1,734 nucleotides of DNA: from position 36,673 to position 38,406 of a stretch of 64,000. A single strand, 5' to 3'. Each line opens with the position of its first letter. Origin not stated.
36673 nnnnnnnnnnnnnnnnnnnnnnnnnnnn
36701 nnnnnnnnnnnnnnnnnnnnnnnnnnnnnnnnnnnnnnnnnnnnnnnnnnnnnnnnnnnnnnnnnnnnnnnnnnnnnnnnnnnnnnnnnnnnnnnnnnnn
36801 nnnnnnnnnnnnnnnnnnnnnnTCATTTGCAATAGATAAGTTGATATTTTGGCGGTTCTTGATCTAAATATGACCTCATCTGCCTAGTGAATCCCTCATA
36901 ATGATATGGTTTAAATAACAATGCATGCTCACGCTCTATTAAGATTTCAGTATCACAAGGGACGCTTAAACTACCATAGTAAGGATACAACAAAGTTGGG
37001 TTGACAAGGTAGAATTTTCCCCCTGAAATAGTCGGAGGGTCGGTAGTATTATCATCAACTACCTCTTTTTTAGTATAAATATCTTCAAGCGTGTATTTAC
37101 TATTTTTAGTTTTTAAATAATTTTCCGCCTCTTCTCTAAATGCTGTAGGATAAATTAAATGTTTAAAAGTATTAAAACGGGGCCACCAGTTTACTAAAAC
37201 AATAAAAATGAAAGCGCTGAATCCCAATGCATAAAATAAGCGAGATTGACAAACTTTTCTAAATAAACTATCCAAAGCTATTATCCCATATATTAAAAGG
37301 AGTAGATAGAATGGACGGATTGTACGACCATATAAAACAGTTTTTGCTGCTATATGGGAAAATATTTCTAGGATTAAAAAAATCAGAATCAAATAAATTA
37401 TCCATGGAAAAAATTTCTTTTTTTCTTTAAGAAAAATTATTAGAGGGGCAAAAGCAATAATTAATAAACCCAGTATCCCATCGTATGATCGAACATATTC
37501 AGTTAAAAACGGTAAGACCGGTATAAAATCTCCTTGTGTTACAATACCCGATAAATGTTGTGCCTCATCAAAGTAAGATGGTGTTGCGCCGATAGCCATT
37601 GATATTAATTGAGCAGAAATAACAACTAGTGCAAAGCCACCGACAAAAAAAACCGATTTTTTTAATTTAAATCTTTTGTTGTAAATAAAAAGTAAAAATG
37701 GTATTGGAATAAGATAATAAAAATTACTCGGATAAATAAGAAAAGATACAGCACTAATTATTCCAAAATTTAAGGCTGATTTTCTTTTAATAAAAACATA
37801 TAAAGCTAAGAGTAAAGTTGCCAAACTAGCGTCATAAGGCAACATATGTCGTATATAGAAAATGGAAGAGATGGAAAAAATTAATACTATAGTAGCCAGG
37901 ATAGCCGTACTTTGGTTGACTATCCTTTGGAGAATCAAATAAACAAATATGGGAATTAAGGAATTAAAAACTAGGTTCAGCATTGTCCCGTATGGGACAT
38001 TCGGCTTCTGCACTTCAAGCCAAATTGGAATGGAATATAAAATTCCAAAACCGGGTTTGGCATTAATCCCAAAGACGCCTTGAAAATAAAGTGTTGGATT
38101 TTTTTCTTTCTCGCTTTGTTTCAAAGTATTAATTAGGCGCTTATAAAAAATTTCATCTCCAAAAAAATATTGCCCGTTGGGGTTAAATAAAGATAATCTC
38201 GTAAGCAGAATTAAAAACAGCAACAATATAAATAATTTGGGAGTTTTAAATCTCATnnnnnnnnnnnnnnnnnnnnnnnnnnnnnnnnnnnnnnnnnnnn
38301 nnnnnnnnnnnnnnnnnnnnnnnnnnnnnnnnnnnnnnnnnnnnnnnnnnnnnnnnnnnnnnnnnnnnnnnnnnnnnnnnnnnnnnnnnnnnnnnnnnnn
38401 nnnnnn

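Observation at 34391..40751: YfhO-like multi-TM proteins fused to discoidin (F5/8 type C)-like domains, three paralogs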

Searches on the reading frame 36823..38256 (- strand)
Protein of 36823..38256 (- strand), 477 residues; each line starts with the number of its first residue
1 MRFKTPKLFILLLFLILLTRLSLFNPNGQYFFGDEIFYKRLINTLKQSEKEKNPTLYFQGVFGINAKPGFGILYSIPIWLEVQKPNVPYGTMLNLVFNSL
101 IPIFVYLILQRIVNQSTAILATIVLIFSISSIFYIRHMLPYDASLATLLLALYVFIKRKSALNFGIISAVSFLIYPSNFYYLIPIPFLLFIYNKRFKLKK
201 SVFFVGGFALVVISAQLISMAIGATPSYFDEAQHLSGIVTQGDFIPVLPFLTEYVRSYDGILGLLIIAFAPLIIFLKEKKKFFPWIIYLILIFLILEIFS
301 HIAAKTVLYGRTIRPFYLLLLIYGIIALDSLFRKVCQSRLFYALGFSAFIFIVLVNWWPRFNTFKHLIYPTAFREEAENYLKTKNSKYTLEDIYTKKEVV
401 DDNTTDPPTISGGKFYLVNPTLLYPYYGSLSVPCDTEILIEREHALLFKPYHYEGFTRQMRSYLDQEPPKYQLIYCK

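Call 4: search_protein_families(library=pfam, proteins=[window:36823-38256:-], max_evalue=1)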
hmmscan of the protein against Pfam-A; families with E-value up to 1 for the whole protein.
window:36823-38256:- (477 aa): 1 family
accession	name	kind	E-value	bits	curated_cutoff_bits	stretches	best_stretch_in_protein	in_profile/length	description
PF13231.12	PMT_2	-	0.0002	22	26.1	1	91-216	25-157/160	Dolichyl-phosphate-mannose-protein mannosyltransferase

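Call 5: search_protein_families(library=ncbifam, proteins=[window:36823-38256:-], max_evalue=1)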
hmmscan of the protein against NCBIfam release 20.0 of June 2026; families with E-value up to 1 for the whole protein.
window:36823-38256:- (477 aa): 0 families
